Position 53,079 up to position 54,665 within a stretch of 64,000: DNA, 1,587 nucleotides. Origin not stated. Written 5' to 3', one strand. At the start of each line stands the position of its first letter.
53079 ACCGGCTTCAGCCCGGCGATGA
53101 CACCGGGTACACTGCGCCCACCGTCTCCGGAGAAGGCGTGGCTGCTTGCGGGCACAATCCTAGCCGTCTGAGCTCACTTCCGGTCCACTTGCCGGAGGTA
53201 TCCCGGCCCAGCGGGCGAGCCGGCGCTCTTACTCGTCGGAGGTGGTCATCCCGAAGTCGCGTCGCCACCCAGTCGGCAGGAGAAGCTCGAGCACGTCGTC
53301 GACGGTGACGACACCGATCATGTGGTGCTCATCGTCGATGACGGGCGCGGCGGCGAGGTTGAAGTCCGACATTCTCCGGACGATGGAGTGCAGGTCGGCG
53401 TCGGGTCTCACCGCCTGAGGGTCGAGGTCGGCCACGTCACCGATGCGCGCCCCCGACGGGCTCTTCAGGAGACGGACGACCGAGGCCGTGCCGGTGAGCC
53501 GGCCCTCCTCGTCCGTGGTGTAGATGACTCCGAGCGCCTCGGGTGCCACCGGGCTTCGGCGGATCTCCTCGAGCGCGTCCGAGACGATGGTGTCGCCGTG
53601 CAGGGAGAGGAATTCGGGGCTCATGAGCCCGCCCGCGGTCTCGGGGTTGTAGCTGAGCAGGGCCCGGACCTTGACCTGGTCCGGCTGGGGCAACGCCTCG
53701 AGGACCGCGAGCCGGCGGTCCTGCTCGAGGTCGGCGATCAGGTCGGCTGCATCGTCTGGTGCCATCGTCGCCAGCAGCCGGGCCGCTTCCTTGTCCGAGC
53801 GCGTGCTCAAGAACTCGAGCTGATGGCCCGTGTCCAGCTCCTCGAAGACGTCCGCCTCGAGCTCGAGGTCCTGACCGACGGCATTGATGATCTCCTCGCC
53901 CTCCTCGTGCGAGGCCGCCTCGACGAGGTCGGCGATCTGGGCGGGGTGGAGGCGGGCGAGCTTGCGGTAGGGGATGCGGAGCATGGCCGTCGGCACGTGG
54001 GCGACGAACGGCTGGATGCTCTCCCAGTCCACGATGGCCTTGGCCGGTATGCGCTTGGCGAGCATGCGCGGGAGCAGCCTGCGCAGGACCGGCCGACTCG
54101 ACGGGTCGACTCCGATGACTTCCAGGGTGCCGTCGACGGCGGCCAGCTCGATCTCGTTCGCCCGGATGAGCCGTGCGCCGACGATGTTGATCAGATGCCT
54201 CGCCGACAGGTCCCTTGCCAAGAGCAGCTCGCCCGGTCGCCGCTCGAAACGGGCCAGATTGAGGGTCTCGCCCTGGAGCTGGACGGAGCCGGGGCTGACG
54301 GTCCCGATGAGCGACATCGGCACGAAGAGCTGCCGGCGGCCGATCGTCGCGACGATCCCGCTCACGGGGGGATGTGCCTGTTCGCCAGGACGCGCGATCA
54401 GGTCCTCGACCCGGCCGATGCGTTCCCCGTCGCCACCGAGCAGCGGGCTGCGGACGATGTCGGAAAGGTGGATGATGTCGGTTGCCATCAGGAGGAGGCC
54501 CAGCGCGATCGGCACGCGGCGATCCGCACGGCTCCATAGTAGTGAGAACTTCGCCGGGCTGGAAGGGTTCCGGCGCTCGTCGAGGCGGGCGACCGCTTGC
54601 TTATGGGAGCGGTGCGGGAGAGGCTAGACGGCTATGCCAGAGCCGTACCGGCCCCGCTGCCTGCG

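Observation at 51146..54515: Split Mg2+-type module: an Nramp homolog with NRMT-like metal-site substitutions behind a membrane-less MgtE-N/CBS protein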

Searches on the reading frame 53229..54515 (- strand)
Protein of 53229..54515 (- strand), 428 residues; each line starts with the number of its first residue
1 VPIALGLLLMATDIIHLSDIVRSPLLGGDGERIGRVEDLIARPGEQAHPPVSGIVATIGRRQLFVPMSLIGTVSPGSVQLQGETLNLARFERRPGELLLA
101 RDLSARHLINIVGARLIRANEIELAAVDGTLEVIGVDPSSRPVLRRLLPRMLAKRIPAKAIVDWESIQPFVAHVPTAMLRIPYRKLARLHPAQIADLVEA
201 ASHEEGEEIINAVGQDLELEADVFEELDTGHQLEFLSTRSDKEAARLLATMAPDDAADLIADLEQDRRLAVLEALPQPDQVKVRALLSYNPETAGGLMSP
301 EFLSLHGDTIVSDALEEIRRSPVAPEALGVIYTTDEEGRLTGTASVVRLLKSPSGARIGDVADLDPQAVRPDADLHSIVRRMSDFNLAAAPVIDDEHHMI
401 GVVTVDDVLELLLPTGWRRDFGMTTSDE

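Call 3: search_protein_families(library=pfam, proteins=[window:53229-54515:-], max_evalue=0.01)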
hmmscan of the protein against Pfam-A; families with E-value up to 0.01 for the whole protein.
window:53229-54515:- (428 aa): 3 families
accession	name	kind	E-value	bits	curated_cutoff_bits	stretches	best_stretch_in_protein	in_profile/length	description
PF03448.22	MgtE_N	-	7.5e-20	71.8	25.9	1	189-291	1-101/102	MgtE intracellular N domain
PF00571.33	CBS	-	2.7e-14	53.7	24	2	359-412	2-55/57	CBS domain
PF05239.21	PRC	-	0.0017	18.8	21.2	1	14-46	3-35/78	PRC-barrel domain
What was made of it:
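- On PRC-barrel domain (PF05239): The window protein scores 18.8 bits, below the 21.2 cut-off (call 3).
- Checked: The upstream same-strand ORF matches MgtE_N (E 7.5e-20), two CBS domains (E 2.7e-14) and weakly PRC (E 0.0017, 18.8 bits, below the 21.2 cut-off) (call 3).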

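Call 4: search_protein_families(library=ncbifam, proteins=[window:53229-54515:-], max_evalue=0.01)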
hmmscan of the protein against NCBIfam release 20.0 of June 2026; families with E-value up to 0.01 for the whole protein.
window:53229-54515:- (428 aa): 9 families
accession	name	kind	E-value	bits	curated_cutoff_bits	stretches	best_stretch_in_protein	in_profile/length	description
TIGR00400.1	mgtE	equivalog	3.3e-31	108.6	232.75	1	185-412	26-251/450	magnesium transporter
NF011448.0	PRK14869.2-4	equivalog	1.2e-06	27.1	562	1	358-416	76-134/563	putative manganese-dependent inorganic diphosphatase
NF053603.1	HhpR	exception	3.2e-06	26.6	520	1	335-410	40-115/282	CBS domain-containing high hydrostatic pressure regulator HhpR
TIGR01186.1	proV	subfamily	1.7e-05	24.1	326.6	1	328-412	273-357/363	betaine/proline/choline family ABC transporter ATP-binding protein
NF011443.0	PRK14869.1-5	equivalog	8.1e-05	21.2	335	1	356-413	69-126/546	putative manganese-dependent inorganic diphosphatase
NF011449.0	PRK14869.2-5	equivalog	0.0016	17.6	411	1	355-413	66-125/451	putative manganese-dependent inorganic diphosphatase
NF038279.1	TF_CBS_SpxR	exception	0.0019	17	600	1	336-412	229-305/427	CBS-HotDog domain-containing transcription factor SpxR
NF005869.0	PRK07807.1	equivalog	0.0047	16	549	1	308-410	105-202/479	GuaB1 family IMP dehydrogenase-related protein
NF052358.1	GMPRedGuaB1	equivalog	0.0052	16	675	1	305-409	102-201/479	GMP reductase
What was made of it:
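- On MgtE Mg2+ channel (full length): The TIGR00400 match covers only profile positions 26-251 of 450 and scores 108.6 against a cut-off of 232.75 (call 4).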

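Call 8: find_homologous_proteins(query=window:53229-54515:-)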
Query window:53229-54515:- (428 aa): 7355 proteins with E <= 0.001 among 8000 candidates; the best 120 are listed.
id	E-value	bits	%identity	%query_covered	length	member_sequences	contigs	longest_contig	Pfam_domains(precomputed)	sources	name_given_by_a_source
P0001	2.6e-247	839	92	100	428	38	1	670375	PF00571.34,PF03448.23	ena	-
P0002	2.9e-244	829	90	100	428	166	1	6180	PF00571.34,PF03448.23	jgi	jgi:CBS domain-containing protein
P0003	1.0e-240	817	90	100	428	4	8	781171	PF00571.34,PF03448.23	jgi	jgi:CBS domain-containing protein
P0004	1.1e-240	817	89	100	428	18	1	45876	PF00571.34,PF03448.23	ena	-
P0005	1.5e-238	810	89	98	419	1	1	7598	PF00571.34,PF03448.23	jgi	-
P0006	2.4e-237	806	89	98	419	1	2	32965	PF00571.34,PF03448.23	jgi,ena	jgi:CBS domain-containing protein/sporulation protein YlmC with PRC-barrel domain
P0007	6.5e-237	805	89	98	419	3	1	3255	PF00571.34,PF03448.23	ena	-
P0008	3.2e-236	802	87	100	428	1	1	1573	PF00571.34,PF03448.23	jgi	jgi:CBS domain-containing protein/sporulation protein YlmC with PRC-barrel domain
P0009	4.4e-236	802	88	100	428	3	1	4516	PF00571.34,PF03448.23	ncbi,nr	ncbi:MAG TPA: CBS domain-containing protein [Acidimicrobiales bacterium]|nr:CBS domain-containing pr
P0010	7.2e-236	801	89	98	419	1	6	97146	PF00571.34,PF03448.23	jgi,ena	jgi:hypothetical protein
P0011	1.0e-235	801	87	100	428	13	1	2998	PF00571.34,PF03448.23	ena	-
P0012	2.6e-235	799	89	98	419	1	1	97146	PF00571.34,PF03448.23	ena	-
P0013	2.6e-235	799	89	98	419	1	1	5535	PF00571.34,PF03448.23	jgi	jgi:CBS domain-containing protein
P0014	7.4e-235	798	89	98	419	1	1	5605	PF00571.34,PF03448.23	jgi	jgi:CBS domain-containing protein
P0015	2.1e-234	796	86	100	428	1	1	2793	PF00571.34,PF03448.23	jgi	jgi:CBS domain-containing protein/sporulation protein YlmC with PRC-barrel domain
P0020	6.7e-227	772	85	98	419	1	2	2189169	PF00571.34,PF05239.22,PF03448.23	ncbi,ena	-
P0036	6.9e-182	623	70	98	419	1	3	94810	PF00571.34,PF05239.22,PF03448.23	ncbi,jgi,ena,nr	ncbi:MAG TPA: CBS domain-containing protein [Acidimicrobiales bacterium]|nr:CBS domain-containing pr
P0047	3.4e-179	614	72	100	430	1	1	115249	PF00571.34,PF05239.22,PF03448.23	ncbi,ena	-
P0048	4.8e-179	614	69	98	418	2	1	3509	PF00571.34,PF05239.22,PF03448.23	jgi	jgi:CBS domain-containing protein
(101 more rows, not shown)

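Call 42: search_solved_structures(query=A5, max_evalue=1, show_alignments=2)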
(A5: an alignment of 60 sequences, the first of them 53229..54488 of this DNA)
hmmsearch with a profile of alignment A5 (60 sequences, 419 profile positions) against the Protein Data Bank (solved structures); distinct sequences matched with E-value up to 1: 66 (the best 60 are shown).
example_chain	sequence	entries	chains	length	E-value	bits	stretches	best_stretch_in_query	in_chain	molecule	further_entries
2yvy_A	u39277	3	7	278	1.8e-37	132.6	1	212-403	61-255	Mg2+ transporter MgtE | Magnesium transporter MgtE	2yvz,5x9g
2yvx_A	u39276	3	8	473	1.1e-36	130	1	212-403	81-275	Mg2+ transporter MgtE | Magnesium transporter MgtE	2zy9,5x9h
2oux_A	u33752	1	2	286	5e-32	114.6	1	212-403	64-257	Magnesium transporter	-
8gpv_A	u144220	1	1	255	3.6e-31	111.8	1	198-402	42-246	Magnesium transporter MgtE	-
8gps_A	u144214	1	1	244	5.4e-27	98.1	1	186-403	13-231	MgtE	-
9e6q_3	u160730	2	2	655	1.7e-13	53.6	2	347-412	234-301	Putative signal-transduction protein with CBS domains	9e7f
3kpc_A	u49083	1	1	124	8.6e-13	51.3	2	343-401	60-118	Uncharacterized protein MJ0100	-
3kpb_A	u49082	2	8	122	9.8e-13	51.1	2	343-401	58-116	Uncharacterized protein MJ0100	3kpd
2yzq_A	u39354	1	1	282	1.3e-12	50.7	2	324-401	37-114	Putative uncharacterized protein PH1780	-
9sr9_H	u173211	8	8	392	3.4e-11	46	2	348-400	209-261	Dehydrogenase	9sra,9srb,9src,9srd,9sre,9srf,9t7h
3kh5_A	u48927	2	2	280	5.5e-11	45.3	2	344-401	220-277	protein MJ1225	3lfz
2p9m_A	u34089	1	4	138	3.8e-09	39.3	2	345-399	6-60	Hypothetical protein MJ0922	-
4esy_A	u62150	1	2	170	2.4e-08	36.6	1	343-404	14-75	CBS domain containing membrane protein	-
9z6r_A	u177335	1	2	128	3.1e-08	36.3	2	336-399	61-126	CBS domain containing protein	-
5iip_A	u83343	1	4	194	1.6e-07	33.9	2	347-408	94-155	Glycine betaine/carnitine/choline ABC transporter%2C ATP-binding protein%2C putative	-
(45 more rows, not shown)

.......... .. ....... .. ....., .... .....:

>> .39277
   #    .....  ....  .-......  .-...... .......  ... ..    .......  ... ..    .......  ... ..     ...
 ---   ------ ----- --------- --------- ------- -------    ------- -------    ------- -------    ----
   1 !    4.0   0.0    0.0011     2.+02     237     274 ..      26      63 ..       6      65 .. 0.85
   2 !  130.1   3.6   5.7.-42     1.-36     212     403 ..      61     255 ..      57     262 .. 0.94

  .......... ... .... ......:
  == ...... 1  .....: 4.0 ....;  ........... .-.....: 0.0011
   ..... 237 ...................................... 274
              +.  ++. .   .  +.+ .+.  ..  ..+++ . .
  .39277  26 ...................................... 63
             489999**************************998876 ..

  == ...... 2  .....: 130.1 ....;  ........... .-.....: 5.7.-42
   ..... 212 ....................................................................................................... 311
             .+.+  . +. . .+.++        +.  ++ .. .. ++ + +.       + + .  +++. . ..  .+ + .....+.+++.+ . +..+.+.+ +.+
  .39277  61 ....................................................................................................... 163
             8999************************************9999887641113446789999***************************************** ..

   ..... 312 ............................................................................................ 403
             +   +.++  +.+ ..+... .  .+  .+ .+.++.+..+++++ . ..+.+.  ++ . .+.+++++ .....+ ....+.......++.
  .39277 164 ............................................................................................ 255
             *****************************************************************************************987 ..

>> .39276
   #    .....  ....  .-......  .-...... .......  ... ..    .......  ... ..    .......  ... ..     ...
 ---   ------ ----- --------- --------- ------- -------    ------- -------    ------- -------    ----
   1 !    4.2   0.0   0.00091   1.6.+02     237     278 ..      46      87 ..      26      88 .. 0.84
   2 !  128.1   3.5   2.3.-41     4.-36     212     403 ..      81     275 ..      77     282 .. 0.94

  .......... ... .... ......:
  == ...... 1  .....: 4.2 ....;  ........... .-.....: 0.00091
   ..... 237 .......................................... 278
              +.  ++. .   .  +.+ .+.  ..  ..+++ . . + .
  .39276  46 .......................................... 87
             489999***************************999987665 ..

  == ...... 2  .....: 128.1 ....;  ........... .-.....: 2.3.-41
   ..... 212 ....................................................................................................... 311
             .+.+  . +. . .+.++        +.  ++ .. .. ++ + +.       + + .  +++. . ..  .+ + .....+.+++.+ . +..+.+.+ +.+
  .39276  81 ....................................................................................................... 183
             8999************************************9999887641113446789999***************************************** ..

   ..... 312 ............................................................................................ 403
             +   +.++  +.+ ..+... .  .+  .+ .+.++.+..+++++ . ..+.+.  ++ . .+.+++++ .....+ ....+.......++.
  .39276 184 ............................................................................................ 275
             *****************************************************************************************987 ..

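Call 45: predict_structure(alignment_id=A5)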
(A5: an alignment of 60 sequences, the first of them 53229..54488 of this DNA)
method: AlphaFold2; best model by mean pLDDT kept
length: 419 residues; sequences in the alignment: 60
mean_pLDDT: 82.8   pTM: 0.51
mean pLDDT of the five models: 82.8, 82.7, 82.3, 82.2, 79.7
residues with pLDDT >= 90: 156; 70-90: 205; 50-70: 42; < 50: 16
segments of 3 or more residues with pLDDT < 50: 280-283, 413-419
pLDDT, mean of each block of 10 residues (from residue 1): 75 92 94 83 93 92 89 79 86 83 78 90 91 76 73 85 55 73 82 72 85 91 89 93 83 81 87 65 62 92 97 86 93 95 96 92 79 89 90 85 58 44
secondary structure, 60 per line:
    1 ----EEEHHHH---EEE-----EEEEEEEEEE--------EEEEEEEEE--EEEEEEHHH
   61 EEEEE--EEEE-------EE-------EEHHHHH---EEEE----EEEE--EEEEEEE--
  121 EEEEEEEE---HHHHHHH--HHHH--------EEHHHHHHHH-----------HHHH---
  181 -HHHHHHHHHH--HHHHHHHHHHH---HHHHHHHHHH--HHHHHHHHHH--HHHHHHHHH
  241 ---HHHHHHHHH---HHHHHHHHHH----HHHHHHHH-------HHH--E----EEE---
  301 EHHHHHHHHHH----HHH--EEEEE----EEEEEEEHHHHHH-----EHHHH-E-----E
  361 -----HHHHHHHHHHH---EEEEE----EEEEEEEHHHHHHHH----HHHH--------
elements in order: E5-7 H8-11 E15-17 E23-32 E41-49 E52-57 E61-65 E68-71 H90-94 E98-101 E106-109 E112-118 E121-128 H132-138 H141-144 H155-162 H174-177 H182-191 H194-204 H208-217 H220-229 H232-240 H244-252 H256-265 H270-277 E295-297 H302-311 E321-325 E330-336 H337-342 H349-352 H366-376 E380-384 E389-395 H396-403 H408-411

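Call 49: fold_search(model_id=the predicted structure, library=pdb)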
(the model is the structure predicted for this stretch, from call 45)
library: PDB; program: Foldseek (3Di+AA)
matches with E <= 10: 1092; with E <= 0.001: 355
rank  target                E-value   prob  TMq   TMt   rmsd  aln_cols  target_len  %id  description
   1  8gpv                  4.9e-18  1.00  0.29  0.47  13.3       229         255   28  Cytoplasmic domain structure of the MgtE Mg2+ channel from Clostridiales bacterium (released 2023-04-19)
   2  2yvy                  5.2e-18  1.00  0.29  0.48  13.0       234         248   28  Crystal structure of magnesium transporter MgtE cytosolic domain, Mg2+ bound form (released 2007-09-04)
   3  2oux_A                1.1e-17  1.00  0.29  0.46  13.8       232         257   25  Crystal structure of the soluble part of a magnesium transporter (released 2007-03-20)
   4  2oux_B                1.2e-17  1.00  0.28  0.45  13.8       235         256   24  Crystal structure of the soluble part of a magnesium transporter (released 2007-03-20)
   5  2zy9_A                1.8e-17  1.00  0.29  0.29  13.0       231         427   28  Improved crystal structure of magnesium transporter MgtE (released 2009-12-01)
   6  5x9g_C                3.3e-17  1.00  0.29  0.49  13.2       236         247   29  Crystal structure of the cytosolic domain of the Mg2+ channel MgtE in complex with ATP (released 2017-08-16)
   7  8gps                  7.3e-17  1.00  0.29  0.51  12.6       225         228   23  Cytoplasmic domain structure of the MgtE Mg2+ channel from Chryseobacterium hispalense (released 2023-04-19)
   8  5x9h_B                2.2e-16  1.00  0.29  0.29  12.3       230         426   29  Crystal structure of the Mg2+ channel MgtE in complex with ATP (released 2017-08-16)
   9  2zy9_B                3.1e-16  1.00  0.29  0.29  12.7       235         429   28  Improved crystal structure of magnesium transporter MgtE (released 2009-12-01)
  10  2yvx_A                3.1e-16  1.00  0.29  0.28  13.3       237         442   28  Crystal structure of magnesium transporter MgtE (released 2007-09-04)
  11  3kxr                  1.6e-08  1.00  0.29  0.65   7.5       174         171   18  Structure of the cystathionine beta-synthase pair domain of the putative Mg2+ transporter SO5017 from Shewanella oneiden (released 2009-12-15)
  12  3kpb_A                9.3e-08  1.00  0.26  0.85   2.1       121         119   19  Crystal Structure of the CBS domain pair of protein MJ0100 in complex with 5 -methylthioadenosine and S-adenosyl-L-met (released 2010-01-12)
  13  5iip_A                1.1e-07  1.00  0.24  0.81   2.3       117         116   21  Staphylococcus aureus OpuCA (released 2016-08-24)
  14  3kpc                  1.3e-07  1.00  0.26  0.81   2.2       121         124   19  Crystal Structure of the CBS domain pair of protein MJ0100 in complex with 5 -methylthioadenosine and S-adenosyl-L-methi (released 2010-01-12)
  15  2ef7_A                1.5e-07  1.00  0.25  0.76   2.3       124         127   16  Crystal structure of ST2348, a hypothetical protein with CBS domains from Sulfolobus tokodaii strain7 (released 2007-08-21)
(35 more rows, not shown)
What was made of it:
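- Closest known: Cytoplasmic domain of the MgtE Mg2+ channel. Same: MgtE_N plus a CBS-pair fold (calls 42, 49).
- Profile match to the Thermus MgtE cytosolic domain, E 1.8e-37 (call 42), and a Foldseek match (call 49).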

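Call 98: search_protein_families(library=pfam, alignment_id=A5, max_evalue=0.01)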
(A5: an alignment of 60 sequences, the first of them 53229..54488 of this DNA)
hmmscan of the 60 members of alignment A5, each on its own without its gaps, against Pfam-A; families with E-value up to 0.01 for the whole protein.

A. member 1, window:53229-54488:- (419 aa): 3 families
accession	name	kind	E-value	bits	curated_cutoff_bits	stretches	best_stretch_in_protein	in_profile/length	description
PF03448.22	MgtE_N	-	7.2e-20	71.9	25.9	1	180-282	1-101/102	MgtE intracellular N domain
PF00571.33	CBS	-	2.6e-14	53.7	24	2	350-403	2-55/57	CBS domain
PF05239.21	PRC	-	0.0016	18.8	21.2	1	5-37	3-35/78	PRC-barrel domain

B. families by the number of members that match (of 60 scanned): 4 families
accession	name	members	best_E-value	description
PF03448.22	MgtE_N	60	2.8e-22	MgtE intracellular N domain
PF00571.33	CBS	60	3.9e-21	CBS domain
PF05239.21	PRC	42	7.2e-08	PRC-barrel domain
PF14841.11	FliG_M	8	0.0014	FliG middle domain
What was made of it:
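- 53229..54488 (-): Gene for the soluble PRC-like + MgtE_N + CBS-pair protein (419 aa; 428 aa if it starts at GTG 54515). Calls 3, 8, 42, 45, 98.
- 54099..54488 (-): N-terminal beta-barrel region (about aa 1-130), PRC-barrel-like. Pfam PRC matches 42 of 60 family members, best E 7e-8 (call 98).
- On PRC-barrel domain (PF05239): However, 42 of 60 relatives match, best E 7e-8 (call 98).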

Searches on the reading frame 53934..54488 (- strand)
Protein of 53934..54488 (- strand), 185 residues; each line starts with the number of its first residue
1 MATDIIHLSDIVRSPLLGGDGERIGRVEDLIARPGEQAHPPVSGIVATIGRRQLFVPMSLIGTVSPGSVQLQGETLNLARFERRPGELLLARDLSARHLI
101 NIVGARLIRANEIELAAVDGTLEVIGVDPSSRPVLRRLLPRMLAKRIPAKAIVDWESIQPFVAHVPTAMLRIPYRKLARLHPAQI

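Call 51: predict_structure(alignment_id=A6)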
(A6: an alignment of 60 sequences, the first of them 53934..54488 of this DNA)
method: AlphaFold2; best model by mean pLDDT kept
length: 185 residues; sequences in the alignment: 60
mean_pLDDT: 83.4   pTM: 0.79
mean pLDDT of the five models: 83.4, 82.4, 80.3, 79.6, 79.0
residues with pLDDT >= 90: 82; 70-90: 71; 50-70: 30; < 50: 2
segments of 3 or more residues with pLDDT < 50: none
pLDDT, mean of each block of 10 residues (from residue 1): 78 94 95 86 95 94 92 82 90 86 81 91 91 75 71 86 64 62 58
secondary structure, 60 per line:
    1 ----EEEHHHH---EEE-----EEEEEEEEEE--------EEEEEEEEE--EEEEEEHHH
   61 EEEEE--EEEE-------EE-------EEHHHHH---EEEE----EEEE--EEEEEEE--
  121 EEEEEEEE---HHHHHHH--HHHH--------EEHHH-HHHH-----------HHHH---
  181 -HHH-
elements in order: E5-7 H8-11 E15-17 E23-32 E41-49 E52-57 E61-65 E68-71 H90-94 E98-101 E106-109 E112-118 E121-128 H132-138 H141-144 H159-162 H174-177
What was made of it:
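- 54099..54488 (-): AF2 model of aa 1-185: pLDDT 83.4, pTM 0.79 (call 51).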

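Call 54: fold_search(model_id=the predicted structure, library=pdb)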
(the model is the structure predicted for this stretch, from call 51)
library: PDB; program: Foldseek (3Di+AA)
matches with E <= 10: 550; with E <= 0.001: 4
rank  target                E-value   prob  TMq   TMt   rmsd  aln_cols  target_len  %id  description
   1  8qzo_A                2.0e-05  1.00  0.50  0.55  11.9       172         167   16  Crystal structure of heterodimeric complex of CdpB1 and CdpB2 from A. fulgidus (released 2024-04-03)
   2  8qzo_B                5.8e-05  1.00  0.51  0.55  11.7       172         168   16  Crystal structure of heterodimeric complex of CdpB1 and CdpB2 from A. fulgidus (released 2024-04-03)
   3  8qzo_D                1.6e-04  1.00  0.46  0.55   5.0       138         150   14  Crystal structure of heterodimeric complex of CdpB1 and CdpB2 from A. fulgidus (released 2024-04-03)
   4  8qzo_F                1.7e-04  1.00  0.43  0.51   5.3       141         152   13  Crystal structure of heterodimeric complex of CdpB1 and CdpB2 from A. fulgidus (released 2024-04-03)
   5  9lts_H                3.5e-03  1.00  0.29  0.22   4.9        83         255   22  Cryo-EM structure of the Dinoroseobacter shibae RC-LH1 supercomplex (released 2025-10-01)
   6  5o64_H                5.0e-03  1.00  0.29  0.22   4.8        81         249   17  From macrocrystals to microcrystals: a strategy for membrane protein serial crystallography (released 2017-08-16)
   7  1prc_H                5.3e-03  1.00  0.30  0.22   4.7        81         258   17  CRYSTALLOGRAPHIC REFINEMENT AT 2.3 ANGSTROMS RESOLUTION AND REFINED MODEL OF THE PHOTOSYNTHETIC REACTION CENTER FROM R (released 1989-01-09)
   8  9j2f_H                5.3e-03  1.00  0.27  0.19   5.0        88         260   17  Structure of photosynthetic LH1-RC complex from the purple bacterium Blastochloris tepida (released 2024-12-18)
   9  7xxf_H                6.0e-03  1.00  0.28  0.21   2.0        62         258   27  Structure of photosynthetic LH1-RC super-complex of Rhodopila globiformis (released 2022-11-16)
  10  7q7q_HHH              6.4e-03  1.00  0.30  0.23   1.6        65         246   18  LIPIDIC CUBIC PHASE SERIAL FEMTOSECOND CRYSTALLOGRAPHY STRUCTURE OF A PHOTOSYNTHETIC REACTION CENTRE (released 2022-06-22)
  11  8onw_A                6.7e-03  1.00  0.30  0.55  11.7        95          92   15  Crystal structure of the hetero-dimeric complex from Archaeoglobus fulgidus PRC1 and PRC2 domains (released 2024-04-10)
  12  2wjm_H                7.2e-03  1.00  0.29  0.23   1.4        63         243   17  Lipidic sponge phase crystal structure of the photosynthetic reaction centre from Blastochloris viridis (low dose) (released 2009-09-22)
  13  7o0v_H2               8.1e-03  1.00  0.29  0.31   5.3        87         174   17  Cryo-EM structure (model_2a) of the RC-dLH complex from Gemmatimonas phototrophica at 2.5 A (released 2022-03-02)
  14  7q7p_HHH              8.6e-03  1.00  0.30  0.22   1.9        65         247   18  LIPIDIC CUBIC PHASE SERIAL FEMTOSECOND CRYSTALLOGRAPHY STRUCTURE OF A PHOTOSYNTHETIC REACTION CENTRE (released 2022-06-22)
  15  7ddq_H                8.6e-03  1.00  0.30  0.23   7.3        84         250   17  Structure of RC-LH1-PufX from Rhodobacter veldkampii (released 2021-06-30)
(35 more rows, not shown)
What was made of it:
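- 54099..54488 (-): The best Foldseek match is the PRC-barrel protein pair CdpB1/CdpB2 (8qzo, E 2e-5), followed by reaction-centre H subunits and PRC-barrel proteins (call 54).
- On PRC-barrel domain (PF05239): The AF2 model of aa 1-185 matches PRC-barrel proteins, with 8qzo at E 2e-5 and TM-score about 0.5 (calls 51, 54).
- Closest known: Cytoplasmic domain of the MgtE Mg2+ channel. Different: An extra N-terminal PRC-like region is present (calls 51, 54).
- The nearest structural match of the N-terminal region is a pair of archaeal PRC-barrel proteins, annotated as a heterodimeric complex (call 54).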

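Call 97: search_protein_representatives(protein=window:53934-54488:-)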
Query: 185 residues. Proteins with E-value up to 0.001 (for the whole library): 1494; up to 1e-10: 494; up to 1e-30: 38. The best 150 are listed.
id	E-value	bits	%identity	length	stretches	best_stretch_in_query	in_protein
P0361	4.2e-69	248.3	63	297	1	4-185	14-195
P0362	1.5e-67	243.2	91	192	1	58-185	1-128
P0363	4.5e-53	196.1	58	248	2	4-143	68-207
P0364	7.3e-52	192.1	64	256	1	38-185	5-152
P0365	3.6e-51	189.9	54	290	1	1-184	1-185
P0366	6.9e-51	189.0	52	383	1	4-185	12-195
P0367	8.0e-50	185.5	49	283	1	3-185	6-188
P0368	7.0e-49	182.4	66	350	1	48-185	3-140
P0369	2.1e-47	177.6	63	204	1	1-141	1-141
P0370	3.7e-47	176.8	49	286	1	4-185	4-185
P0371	5.7e-44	166.4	74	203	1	77-185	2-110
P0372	1.2e-41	158.9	54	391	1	4-162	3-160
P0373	1.5e-41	158.5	47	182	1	4-174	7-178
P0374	2.6e-41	157.8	54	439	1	10-173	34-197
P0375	5.2e-41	156.8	48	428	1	7-185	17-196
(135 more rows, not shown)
